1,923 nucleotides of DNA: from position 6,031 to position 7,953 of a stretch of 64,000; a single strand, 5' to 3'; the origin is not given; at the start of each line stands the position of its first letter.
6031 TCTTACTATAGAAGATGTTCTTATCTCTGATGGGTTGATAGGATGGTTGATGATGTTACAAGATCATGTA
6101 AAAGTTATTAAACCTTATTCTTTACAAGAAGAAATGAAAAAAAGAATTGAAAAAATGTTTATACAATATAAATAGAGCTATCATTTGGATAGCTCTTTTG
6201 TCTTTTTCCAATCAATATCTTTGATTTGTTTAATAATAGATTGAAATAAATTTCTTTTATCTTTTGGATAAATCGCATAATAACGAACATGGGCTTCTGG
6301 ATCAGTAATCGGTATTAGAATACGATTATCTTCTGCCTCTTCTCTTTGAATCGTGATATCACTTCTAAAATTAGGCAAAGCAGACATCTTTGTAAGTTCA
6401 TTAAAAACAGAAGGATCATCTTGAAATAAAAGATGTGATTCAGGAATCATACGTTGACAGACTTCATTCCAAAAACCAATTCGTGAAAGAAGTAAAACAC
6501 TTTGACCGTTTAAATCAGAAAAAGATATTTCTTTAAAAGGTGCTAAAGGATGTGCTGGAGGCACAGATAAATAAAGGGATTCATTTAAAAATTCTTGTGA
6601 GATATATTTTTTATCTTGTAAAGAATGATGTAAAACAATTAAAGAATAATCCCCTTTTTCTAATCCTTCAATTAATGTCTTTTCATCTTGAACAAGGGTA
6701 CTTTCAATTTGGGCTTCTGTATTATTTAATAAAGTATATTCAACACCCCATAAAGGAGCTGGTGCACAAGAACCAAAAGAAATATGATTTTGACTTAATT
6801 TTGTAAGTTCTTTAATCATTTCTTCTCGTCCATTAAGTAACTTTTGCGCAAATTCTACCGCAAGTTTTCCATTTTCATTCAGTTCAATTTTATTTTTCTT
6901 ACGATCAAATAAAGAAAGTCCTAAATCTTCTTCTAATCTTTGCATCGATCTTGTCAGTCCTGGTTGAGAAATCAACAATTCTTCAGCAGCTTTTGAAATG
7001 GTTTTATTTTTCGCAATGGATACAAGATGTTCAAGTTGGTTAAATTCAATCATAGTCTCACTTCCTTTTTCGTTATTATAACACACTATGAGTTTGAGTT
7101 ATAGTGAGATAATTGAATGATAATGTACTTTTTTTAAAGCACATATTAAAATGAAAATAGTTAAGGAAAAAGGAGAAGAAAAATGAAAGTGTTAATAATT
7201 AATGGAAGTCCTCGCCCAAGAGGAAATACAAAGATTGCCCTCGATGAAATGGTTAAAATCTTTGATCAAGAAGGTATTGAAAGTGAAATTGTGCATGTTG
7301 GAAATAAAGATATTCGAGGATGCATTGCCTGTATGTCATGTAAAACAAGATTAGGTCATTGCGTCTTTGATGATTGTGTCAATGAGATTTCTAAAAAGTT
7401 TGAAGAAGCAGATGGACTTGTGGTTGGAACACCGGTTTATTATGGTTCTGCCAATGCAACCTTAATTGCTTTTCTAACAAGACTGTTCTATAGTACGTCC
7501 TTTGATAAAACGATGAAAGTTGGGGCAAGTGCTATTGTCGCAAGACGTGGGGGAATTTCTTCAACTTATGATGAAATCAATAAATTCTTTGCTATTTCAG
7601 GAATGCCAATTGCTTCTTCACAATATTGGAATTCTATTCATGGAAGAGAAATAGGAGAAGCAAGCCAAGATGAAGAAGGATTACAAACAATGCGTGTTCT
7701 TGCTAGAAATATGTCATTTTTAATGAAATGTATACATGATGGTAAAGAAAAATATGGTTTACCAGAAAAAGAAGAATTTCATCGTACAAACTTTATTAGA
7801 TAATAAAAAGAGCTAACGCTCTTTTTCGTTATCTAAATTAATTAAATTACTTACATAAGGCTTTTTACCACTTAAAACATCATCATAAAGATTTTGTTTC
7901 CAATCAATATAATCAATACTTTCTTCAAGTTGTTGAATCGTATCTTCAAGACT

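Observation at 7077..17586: Operator+promoter module present four times with invariant spacing: a putative LysR regulon of 11 redox genes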

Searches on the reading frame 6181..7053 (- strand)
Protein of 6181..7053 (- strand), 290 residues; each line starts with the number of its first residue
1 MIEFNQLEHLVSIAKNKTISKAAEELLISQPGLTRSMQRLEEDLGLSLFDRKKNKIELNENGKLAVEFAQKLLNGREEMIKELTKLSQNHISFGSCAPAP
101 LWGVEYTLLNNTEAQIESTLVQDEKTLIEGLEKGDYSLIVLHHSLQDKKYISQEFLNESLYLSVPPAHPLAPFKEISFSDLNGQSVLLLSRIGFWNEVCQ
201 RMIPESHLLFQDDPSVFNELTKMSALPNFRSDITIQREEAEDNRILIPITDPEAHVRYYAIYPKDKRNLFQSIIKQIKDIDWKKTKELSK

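Call 10: search_protein_families(library=pfam, proteins=[window:6181-7053:-])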
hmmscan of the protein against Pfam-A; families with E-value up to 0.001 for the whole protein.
window:6181-7053:- (290 aa): 2 families
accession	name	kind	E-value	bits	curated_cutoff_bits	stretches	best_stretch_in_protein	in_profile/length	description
PF00126.33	HTH_1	-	2.5e-16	59.8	26.6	1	4-62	1-59/60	Bacterial regulatory helix-turn-helix protein, lysR family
PF03466.25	LysR_substrate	-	4e-12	46.4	28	1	119-191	38-111/209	LysR substrate binding domain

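Call 12: find_homologous_proteins(query=window:6181-7053:-, max_evalue=1e-10)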
Query window:6181-7053:- (290 aa): 1048 proteins with E <= 1e-10 among 2332 candidates; the best 120 are listed.
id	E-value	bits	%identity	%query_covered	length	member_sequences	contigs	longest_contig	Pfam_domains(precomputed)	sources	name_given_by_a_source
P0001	2.0e-179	613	96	100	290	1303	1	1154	PF00126.34,PF03466.26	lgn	-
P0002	8.7e-178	607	96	100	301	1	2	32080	PF00126.34,PF03466.26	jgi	jgi:DNA-binding transcriptional LysR family regulator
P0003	8.7e-178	607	96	100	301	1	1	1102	PF00126.34,PF03466.26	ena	-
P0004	4.5e-177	605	96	100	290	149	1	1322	PF00126.34,PF03466.26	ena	-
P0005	5.8e-176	601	96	100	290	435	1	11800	PF00126.34,PF03466.26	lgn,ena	-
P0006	2.5e-174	596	95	100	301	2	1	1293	PF00126.34,PF03466.26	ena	-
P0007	9.4e-174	594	93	99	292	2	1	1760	PF00126.34,PF03466.26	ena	-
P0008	1.7e-172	590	93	99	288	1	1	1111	PF00126.34,PF03466.26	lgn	-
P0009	3.7e-172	589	93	100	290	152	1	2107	PF00126.34,PF03466.26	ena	-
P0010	2.1e-166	570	92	100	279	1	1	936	PF00126.34,PF03466.26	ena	-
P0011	1.1e-164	564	92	100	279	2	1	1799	PF00126.34,PF03466.26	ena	-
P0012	1.5e-164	564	90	100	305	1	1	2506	PF00126.34,PF03466.26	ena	-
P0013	3.4e-160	550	90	100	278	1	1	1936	PF00126.34,PF03466.26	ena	-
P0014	1.5e-156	538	84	100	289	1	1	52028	PF00126.34,PF03466.26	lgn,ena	-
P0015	3.8e-155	533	88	100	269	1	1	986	PF00126.34,PF03466.26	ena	-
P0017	1.7e-153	528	82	100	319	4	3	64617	PF00126.34,PF03466.26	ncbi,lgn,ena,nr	ncbi:LysR family transcriptional regulator [Coprobacillus sp. AF27-24BH]|nr:LysR family transcriptio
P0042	8.4e-105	368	61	98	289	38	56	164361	PF00126.34,PF03466.26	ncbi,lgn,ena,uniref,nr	ncbi:LysR family transcriptional regulator [[Clostridium] saccharogumia]|uniref:LysR family transcri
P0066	3.1e-100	353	60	99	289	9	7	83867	PF00126.34,PF03466.26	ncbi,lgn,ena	-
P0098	1.9e-91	324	53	98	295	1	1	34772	PF00126.34,PF03466.26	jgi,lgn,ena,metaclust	metaclust:\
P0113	2.9e-88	314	55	98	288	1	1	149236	PF00126.34,PF03466.26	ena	-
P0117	7.8e-88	312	52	98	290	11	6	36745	PF00126.34,PF03466.26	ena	-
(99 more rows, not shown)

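Call 14: find_encoding_contigs(protein=P0042, flank=10000, max_places=4)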
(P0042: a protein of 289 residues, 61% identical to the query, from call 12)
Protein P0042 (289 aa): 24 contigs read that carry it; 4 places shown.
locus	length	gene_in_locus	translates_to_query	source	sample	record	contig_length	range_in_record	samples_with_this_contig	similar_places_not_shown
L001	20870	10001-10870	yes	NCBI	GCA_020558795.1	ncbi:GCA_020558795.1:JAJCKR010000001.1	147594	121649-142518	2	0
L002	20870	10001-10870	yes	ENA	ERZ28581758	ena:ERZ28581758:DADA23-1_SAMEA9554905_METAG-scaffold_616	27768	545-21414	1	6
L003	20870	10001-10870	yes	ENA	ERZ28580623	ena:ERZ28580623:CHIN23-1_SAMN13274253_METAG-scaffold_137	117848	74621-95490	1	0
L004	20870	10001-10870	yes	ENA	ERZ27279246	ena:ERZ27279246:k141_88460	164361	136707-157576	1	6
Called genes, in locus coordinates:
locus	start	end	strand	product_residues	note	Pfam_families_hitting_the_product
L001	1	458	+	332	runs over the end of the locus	PF14057:GGGtGRT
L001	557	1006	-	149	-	-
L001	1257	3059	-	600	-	PF00664:ABC_membrane, PF00005:ABC_tran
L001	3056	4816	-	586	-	PF00664:ABC_membrane, PF00005:ABC_tran, PF02463:SMC_N (faint)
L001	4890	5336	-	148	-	PF22381:Staph_reg_Sar_Rot (weak), PF12802:MarR_2, PF01047:MarR (weak)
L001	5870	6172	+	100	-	PF13443:HTH_26 (weak)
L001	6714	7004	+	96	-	PF01527:HTH_Tnp_1 (weak)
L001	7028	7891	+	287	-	PF13276:HTH_21, PF00665:rve, PF13683:rve_3, PF13333:rve_2 (faint)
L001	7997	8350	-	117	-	-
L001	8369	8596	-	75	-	-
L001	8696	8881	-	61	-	-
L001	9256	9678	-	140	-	PF00293:NUDIX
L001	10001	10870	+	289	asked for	PF00126:HTH_1, PF03466:LysR_substrate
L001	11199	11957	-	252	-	PF01872:RibD_C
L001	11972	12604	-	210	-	PF12641:Flavodoxin_3 (faint), PF12682:Flavodoxin_4, PF12724:Flavodoxin_5 (faint)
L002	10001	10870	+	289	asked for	PF00126:HTH_1, PF03466:LysR_substrate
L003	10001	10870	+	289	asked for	PF00126:HTH_1, PF03466:LysR_substrate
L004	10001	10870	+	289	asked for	PF00126:HTH_1, PF03466:LysR_substrate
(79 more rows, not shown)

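Call 15: find_encoding_contigs(protein=P0017, flank=10000, max_places=3)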
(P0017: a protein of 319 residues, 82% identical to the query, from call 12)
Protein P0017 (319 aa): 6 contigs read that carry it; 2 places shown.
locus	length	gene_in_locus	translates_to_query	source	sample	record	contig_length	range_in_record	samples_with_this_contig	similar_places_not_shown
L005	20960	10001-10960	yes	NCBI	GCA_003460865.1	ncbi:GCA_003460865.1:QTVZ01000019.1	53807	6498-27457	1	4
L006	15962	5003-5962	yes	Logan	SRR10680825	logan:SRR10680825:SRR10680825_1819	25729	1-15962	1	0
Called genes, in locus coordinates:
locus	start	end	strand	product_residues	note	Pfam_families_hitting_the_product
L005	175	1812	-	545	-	PF09820:AAA-ATPase_like, PF08011:PDDEXK_9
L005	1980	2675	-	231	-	PF01872:RibD_C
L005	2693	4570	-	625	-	PF00367:PTS_EIIB, PF02378:PTS_EIIC, PF00358:PTS_EIIA_1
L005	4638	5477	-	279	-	PF03123:CAT_RBD, PF00874:PRD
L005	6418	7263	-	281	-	PF00248:Aldo_ket_red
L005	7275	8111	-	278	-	PF00248:Aldo_ket_red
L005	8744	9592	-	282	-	PF00248:Aldo_ket_red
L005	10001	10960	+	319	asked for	PF00126:HTH_1, PF03466:LysR_substrate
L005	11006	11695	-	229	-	PF00149:Metallophos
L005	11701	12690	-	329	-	PF13280:WYL (weak)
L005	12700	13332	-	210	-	-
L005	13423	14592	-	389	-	PF00155:Aminotran_1_2, PF01041:DegT_DnrJ_EryC1 (weak), PF00266:Aminotran_5 (weak), PF01053:Cys_Met_Meta_PP (weak)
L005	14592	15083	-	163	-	PF01037:AsnC_trans_reg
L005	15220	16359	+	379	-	PF01979:Amidohydro_1, PF07969:Amidohydro_3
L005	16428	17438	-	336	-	PF00753:Lactamase_B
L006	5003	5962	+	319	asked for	PF00126:HTH_1, PF03466:LysR_substrate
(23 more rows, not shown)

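Call 25: search_solved_structures(query=window:6181-7053:-, max_evalue=0.00001)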
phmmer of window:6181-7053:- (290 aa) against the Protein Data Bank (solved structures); distinct sequences matched with E-value up to 0.00001: 23.
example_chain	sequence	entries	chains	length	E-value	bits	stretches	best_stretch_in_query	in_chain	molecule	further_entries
4x6g_A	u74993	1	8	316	6.7e-13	51.8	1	5-191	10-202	OxyR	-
3k1p_A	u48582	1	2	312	7.3e-12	48.4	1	3-191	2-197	HTH-type transcriptional regulator benM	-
2h99_A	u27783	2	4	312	8.8e-12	48.1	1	3-189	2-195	HTH-type transcriptional regulator benM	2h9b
3k1n_A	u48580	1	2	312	1e-11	47.9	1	3-189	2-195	HTH-type transcriptional regulator benM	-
3k1m_A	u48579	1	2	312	1.1e-11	47.8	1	3-189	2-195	HTH-type transcriptional regulator benM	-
3m1e_A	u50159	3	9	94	1.2e-11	47.7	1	3-90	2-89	HTH-type transcriptional regulator benM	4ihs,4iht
2h98_A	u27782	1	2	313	8.7e-11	44.8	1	3-93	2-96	HTH-type transcriptional regulator catM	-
5xxp_A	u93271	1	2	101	3.5e-10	42.8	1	2-74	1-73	LysR-type regulatory protein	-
1ixc_A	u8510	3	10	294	3.2e-09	39.7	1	2-74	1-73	LysR-type regulatory protein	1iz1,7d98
7dwo_A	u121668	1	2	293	9.6e-09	38.1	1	2-88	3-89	Predicted DNA-binding transcriptional regulator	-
7dwn_A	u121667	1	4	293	9.6e-09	38.1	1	2-88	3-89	Predicted DNA-binding transcriptional regulator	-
7w06_A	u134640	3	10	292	5.5e-07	32.4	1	3-191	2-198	Transcriptional regulator, LysR family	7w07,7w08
5z7h_A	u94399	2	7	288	1.2e-06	31.3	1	9-79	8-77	LysR family transcriptional regulator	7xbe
6g4r_B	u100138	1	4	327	1.5e-06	31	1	6-189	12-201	Hydrogen peroxide-inducible genes activator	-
6g1d_C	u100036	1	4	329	1.5e-06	30.9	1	6-189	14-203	Hydrogen peroxide-inducible genes activator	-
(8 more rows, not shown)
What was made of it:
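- Closest known: Classical divergent LTTR activators. Same: BenM, CatM and CbnR are among the best PDB sequence matches to the N-terminal part (call 25).
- Closest known: OxyR and MexT. Same: OxyR is the top PDB sequence hit (E 6.7e-13, call 25).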

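Call 26: search_protein_families(library=ncbifam, proteins=[window:6181-7053:-], max_evalue=0.00001)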
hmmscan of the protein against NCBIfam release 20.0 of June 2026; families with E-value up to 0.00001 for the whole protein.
window:6181-7053:- (290 aa): 43 families (the best 25 are shown)
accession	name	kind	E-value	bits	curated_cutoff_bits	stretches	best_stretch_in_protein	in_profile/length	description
NF047520.1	trans_act_CidR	equivalog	1.3e-21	77.1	415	1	3-189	2-194/292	cidABC operon transcriptional activator CidR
TIGR03339.1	phn_lysR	subfamily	1.2e-19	70.6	341.1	1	6-188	1-186/279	aminoethylphosphonate catabolism associated LysR family transcriptional regulator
NF007385.0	PRK09906.1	equivalog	4.5e-19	68.7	356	1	3-185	2-189/296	DNA-binding transcriptional regulator HcaR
NF040786.1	LysR_Sec_metab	equivalog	8.4e-19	67.7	250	1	2-167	1-172/298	selenium metabolism-associated LysR family transcriptional regulator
TIGR02424.1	TF_pcaQ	equivalog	3.2e-18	65.7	303.8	1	2-202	3-211/300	pca operon transcription factor PcaQ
NF045775.1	acetoin_reg_AlsR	exception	8.6e-18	64.8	430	1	3-202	2-206/290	acetoin biosynthesis transcriptional regulator AlsR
NF008361.0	PRK11151.1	equivalog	1.7e-17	63.6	329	1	5-190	4-195/305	DNA-binding transcriptional regulator OxyR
NF047354.1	trans_reg_GltC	equivalog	1.8e-16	60.5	300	1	3-191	2-198/290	glutamate biosynthesis transcriptional regulator GltC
NF053705.1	TransRegGltCGpos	equivalog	5.4e-16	58.7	350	1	3-191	2-197/300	glutamate biosynthesis transcriptional regulator GltC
NF008416.0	PRK11242.1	equivalog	5.7e-14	52.1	277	1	6-191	5-197/300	transcriptional regulator CynR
NF041036.1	decaheme_TF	subfamily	9.5e-14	51.6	210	1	4-144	3-148/301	multiheme cytochrome-associated LysR family transcriptional regulator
NF007439.0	PRK09986.1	equivalog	1e-13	51.4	290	1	5-191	10-204/296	LysR family transcriptional regulator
NF040710.1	benzoate_CatM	exception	1.5e-13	50.7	580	1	3-275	2-287/293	cis,cis-muconate-binding transcription regulator CatM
NF050018.1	StrsTransRegOxyRFcella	equivalog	9.5e-13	48.3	500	1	6-190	5-195/289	oxidative stress transcriptional regulator OxyR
NF008722.0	PRK11716.1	equivalog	2e-12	46.7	246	1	3-85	2-84/293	HTH-type transcriptional activator IlvY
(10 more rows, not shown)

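Call 36: find_encoding_contigs(protein=P0113, flank=10000, max_places=1)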
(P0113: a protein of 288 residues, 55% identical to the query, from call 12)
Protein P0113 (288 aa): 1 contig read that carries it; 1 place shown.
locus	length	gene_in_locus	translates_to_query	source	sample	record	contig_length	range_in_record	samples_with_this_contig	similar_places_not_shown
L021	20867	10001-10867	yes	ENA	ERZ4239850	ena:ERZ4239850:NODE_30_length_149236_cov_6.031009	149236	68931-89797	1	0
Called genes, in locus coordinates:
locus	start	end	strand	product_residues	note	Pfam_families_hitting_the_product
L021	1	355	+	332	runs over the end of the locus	PF14057:GGGtGRT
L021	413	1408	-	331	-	PF13310:Virulence_RhuM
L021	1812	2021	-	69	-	-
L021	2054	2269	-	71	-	-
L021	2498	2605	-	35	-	-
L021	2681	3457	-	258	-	PF13310:Virulence_RhuM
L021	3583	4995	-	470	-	PF02302:PTS_IIB, PF00480:ROK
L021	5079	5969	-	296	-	PF20434:BD-FAE, PF07859:Abhydrolase_3 (faint), PF00326:Peptidase_S9 (faint)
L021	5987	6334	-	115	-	PF02525:Flavodoxin_2 (weak), PF03358:FMN_red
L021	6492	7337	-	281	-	PF00248:Aldo_ket_red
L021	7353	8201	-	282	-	PF00248:Aldo_ket_red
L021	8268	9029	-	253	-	PF13484:Fer4_16 (faint), PF00037:Fer4 (weak), PF12797:Fer4_2 (weak), PF13187:Fer4_9, PF13237:Fer4_10, PF14697:Fer4_21 (faint), PF12837:Fer4_6 (weak), PF12838:Fer4_7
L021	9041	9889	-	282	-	PF00248:Aldo_ket_red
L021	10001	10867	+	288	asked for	PF00126:HTH_1, PF03466:LysR_substrate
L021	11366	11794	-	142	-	PF20251:Big_14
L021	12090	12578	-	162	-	-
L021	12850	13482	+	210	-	-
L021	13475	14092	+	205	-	PF04397:LytTR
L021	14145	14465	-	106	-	-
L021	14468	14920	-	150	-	PF12844:HTH_19, PF13560:HTH_31 (weak), PF01381:HTH_3, PF07022:Phage_CI_repr (weak)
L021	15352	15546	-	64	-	-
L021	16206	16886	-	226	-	PF00923:TAL_FSA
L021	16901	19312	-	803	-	PF02901:PFL-like, PF01228:Gly_radical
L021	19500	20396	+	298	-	PF13353:Fer4_12 (weak), PF04055:Radical_SAM, PF12837:Fer4_6 (weak), PF13237:Fer4_10, PF00037:Fer4 (weak), PF12838:Fer4_7, PF13187:Fer4_9 (weak), PF14697:Fer4_21 (weak), +1 more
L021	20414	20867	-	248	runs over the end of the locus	PF08220:HTH_DeoR, PF08279:HTH_11, PF08280:HTH_Mga (weak), PF00455:DeoRC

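Call 37: find_encoding_contigs(protein=P0066, flank=10000, max_places=1)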
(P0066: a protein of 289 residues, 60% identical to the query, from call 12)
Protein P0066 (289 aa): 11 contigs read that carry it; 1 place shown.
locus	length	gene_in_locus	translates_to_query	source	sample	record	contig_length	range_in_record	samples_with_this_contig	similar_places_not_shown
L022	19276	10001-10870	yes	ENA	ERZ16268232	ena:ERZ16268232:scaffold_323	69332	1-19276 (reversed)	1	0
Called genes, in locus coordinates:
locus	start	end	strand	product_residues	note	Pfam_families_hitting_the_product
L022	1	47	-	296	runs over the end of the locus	PF20434:BD-FAE, PF07859:Abhydrolase_3 (faint), PF00326:Peptidase_S9 (faint)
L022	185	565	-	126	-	PF06115:DUF956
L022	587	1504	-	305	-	PF03613:EIID-AGA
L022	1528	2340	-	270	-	PF03609:EII-Sor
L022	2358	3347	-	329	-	PF03610:EIIA-man, PF03830:PTSIIB_sorb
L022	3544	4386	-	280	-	PF03123:CAT_RBD, PF00874:PRD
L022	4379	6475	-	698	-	PF02378:PTS_EIIC, PF00367:PTS_EIIB, PF00358:PTS_EIIA_1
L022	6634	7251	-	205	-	PF02525:Flavodoxin_2 (weak), PF03358:FMN_red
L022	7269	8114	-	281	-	PF00248:Aldo_ket_red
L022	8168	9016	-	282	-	PF00248:Aldo_ket_red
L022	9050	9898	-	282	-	PF00248:Aldo_ket_red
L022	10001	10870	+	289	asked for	PF00126:HTH_1, PF03466:LysR_substrate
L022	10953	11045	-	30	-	-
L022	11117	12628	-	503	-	PF00990:GGDEF, PF00563:EAL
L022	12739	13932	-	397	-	-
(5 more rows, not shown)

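Call 38: find_encoding_contigs(protein=P0098, flank=10000, max_places=1)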
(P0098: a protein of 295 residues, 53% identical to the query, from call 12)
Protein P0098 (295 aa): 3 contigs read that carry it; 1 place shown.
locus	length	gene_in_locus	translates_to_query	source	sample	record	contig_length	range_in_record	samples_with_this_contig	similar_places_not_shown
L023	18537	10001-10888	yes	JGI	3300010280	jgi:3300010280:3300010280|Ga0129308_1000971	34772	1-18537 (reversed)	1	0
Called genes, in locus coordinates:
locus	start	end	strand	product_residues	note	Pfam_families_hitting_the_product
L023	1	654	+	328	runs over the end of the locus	PF00710:Asparaginase, PF17763:Asparaginase_C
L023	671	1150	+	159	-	PF13527:Acetyltransf_9 (weak), PF00583:Acetyltransf_1, PF13508:Acetyltransf_7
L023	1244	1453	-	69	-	-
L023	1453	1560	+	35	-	-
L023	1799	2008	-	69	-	-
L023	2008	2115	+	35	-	-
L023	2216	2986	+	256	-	PF01026:TatD_DNase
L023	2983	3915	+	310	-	PF07501:G5, PF06725:3D (weak)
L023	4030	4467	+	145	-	PF05105:Phage_holin_4_1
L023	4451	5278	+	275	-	PF01183:Glyco_hydro_25, PF01476:LysM, PF23473:LysM3_LYK4_5 (weak)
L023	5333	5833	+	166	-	PF00881:Nitroreductase, PF14512:TM1586_NiRdase (faint), PF00881:Nitroreductase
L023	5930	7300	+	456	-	-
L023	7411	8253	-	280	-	PF00248:Aldo_ket_red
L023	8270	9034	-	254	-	PF13484:Fer4_16 (faint), PF00037:Fer4 (weak), PF13237:Fer4_10 (weak), PF12838:Fer4_7 (weak), PF13187:Fer4_9 (weak)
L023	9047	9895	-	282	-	PF00248:Aldo_ket_red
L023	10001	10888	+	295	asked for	PF00126:HTH_1, PF03466:LysR_substrate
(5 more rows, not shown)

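Call 39: find_encoding_contigs(protein=P0117, flank=10000, max_places=1)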
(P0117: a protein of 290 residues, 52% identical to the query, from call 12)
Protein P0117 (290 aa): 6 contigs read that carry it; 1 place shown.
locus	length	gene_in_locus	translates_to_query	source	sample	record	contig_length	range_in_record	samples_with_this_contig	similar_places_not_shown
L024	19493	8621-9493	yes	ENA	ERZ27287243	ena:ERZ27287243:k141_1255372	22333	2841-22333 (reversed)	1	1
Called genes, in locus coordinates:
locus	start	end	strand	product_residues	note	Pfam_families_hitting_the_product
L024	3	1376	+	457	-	?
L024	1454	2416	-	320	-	PF00056:Ldh_1_N, PF02866:Ldh_1_C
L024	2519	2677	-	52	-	-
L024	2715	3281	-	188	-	PF12464:Mac, PF00132:Hexapep, PF14602:Hexapep_2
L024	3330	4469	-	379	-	PF07690:MFS_1 (weak), PF12832:MFS_1_like, PF07690:MFS_1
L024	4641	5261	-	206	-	PF02525:Flavodoxin_2 (weak), PF03358:FMN_red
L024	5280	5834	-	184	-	PF01613:Flavin_Reduct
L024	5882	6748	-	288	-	PF00248:Aldo_ket_red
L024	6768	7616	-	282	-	PF00248:Aldo_ket_red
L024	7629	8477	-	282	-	PF00248:Aldo_ket_red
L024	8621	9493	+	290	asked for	PF00126:HTH_1, PF03466:LysR_substrate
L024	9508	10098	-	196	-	PF00248:Aldo_ket_red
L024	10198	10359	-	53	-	-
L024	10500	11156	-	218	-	PF01895:PhoU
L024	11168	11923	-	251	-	PF02463:SMC_N, PF13175:AAA_15 (weak), PF00005:ABC_tran, PF13304:AAA_21 (faint)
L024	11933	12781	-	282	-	PF00528:BPD_transp_1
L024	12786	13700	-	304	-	PF00528:BPD_transp_1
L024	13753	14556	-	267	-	PF12849:PBP_like_2, PF13531:SBP_bac_11, PF12727:PBP_like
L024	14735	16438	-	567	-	PF04326:SLFN_AlbA_2, PF13749:HATPase_c_4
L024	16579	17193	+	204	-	PF14512:TM1586_NiRdase (faint), PF00881:Nitroreductase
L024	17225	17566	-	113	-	PF04326:SLFN_AlbA_2 (weak)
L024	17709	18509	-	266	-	PF00702:Hydrolase (faint), PF05116:S6PP (faint), PF08282:Hydrolase_3, PF12710:HAD (faint)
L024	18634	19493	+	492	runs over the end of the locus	PF00232:Glyco_hydro_1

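Call 47: find_related_loci(query=A1, collection=metagenome_contigs, flank=4000)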
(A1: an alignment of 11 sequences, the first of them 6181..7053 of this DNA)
Query A1 (290 aa) in metagenome_contigs; peptide patterns used: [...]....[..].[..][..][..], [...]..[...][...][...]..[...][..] (x = any residue, [..] = any of these).
600 stretches matched a pattern (row limit reached: there are more); 392 encode a relative of the query (tblastn E <= 1e-3); the best 80 are kept; 80 distinct loci.
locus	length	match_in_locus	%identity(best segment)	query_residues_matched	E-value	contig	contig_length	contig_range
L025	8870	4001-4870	97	1-290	0e+0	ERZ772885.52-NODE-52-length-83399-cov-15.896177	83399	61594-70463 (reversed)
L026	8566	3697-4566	97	1-290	0e+0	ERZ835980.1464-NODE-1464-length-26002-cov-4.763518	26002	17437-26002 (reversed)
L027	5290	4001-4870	96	1-290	0e+0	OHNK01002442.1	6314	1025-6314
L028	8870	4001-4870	96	1-290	0e+0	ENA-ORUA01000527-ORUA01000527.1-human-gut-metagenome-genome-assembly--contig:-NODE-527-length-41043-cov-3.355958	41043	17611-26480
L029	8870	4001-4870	96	1-290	0e+0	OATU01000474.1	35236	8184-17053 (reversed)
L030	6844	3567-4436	95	1-290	0e+0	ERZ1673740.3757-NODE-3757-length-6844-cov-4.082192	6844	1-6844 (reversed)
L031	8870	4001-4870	95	1-290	0e+0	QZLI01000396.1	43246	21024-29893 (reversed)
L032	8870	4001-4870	95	1-290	0e+0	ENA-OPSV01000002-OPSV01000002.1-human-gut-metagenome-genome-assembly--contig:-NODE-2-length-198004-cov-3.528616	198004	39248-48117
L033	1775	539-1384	92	1-290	0e+0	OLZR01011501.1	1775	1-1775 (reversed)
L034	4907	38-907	82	1-290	2e-164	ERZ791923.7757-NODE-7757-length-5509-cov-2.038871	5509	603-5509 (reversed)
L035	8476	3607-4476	82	1-290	5e-162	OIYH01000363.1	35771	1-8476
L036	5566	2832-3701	82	1-290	4e-164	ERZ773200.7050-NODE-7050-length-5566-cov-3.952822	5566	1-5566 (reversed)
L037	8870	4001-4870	81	1-290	5e-162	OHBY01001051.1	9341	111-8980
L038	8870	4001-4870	81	1-290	1e-161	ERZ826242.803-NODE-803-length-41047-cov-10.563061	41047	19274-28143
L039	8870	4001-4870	81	1-290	7e-162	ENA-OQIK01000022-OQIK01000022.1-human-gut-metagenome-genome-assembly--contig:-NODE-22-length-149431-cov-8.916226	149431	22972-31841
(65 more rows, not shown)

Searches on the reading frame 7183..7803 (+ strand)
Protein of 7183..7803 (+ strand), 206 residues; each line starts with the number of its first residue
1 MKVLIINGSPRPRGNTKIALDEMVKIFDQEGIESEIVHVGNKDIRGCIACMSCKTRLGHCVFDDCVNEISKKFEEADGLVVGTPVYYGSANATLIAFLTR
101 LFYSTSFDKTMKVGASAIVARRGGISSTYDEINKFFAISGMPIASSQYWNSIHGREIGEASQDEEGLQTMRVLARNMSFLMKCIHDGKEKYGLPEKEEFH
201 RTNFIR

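Call 10: search_protein_families(library=pfam, proteins=[window:7183-7803:+])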
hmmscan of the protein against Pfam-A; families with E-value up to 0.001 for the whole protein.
window:7183-7803:+ (206 aa): 2 families
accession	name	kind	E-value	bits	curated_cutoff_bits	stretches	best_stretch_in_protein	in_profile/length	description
PF03358.20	FMN_red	-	1.2e-26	93.5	24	1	1-150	1-146/152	NADPH-dependent FMN reductase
PF02525.22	Flavodoxin_2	-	1e-08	35.6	27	1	1-107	1-110/198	Flavodoxin-like fold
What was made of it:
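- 7183..7803 (+): Target gene of copy A: NADPH-dependent FMN reductase-like flavoprotein with a Cys cluster (Isf-like). Pfam FMN_red, E 1.2e-26 (call 10).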

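Call 26: search_protein_families(library=ncbifam, proteins=[window:7183-7803:+], max_evalue=0.00001)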
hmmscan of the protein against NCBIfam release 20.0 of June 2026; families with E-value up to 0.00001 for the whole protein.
window:7183-7803:+ (206 aa): 1 family
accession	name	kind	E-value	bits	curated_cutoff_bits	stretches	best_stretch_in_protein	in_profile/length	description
TIGR03567.1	FMN_reduc_SsuE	equivalog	4.9e-08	33.1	164.05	1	2-99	1-89/171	NADPH-dependent FMN reductase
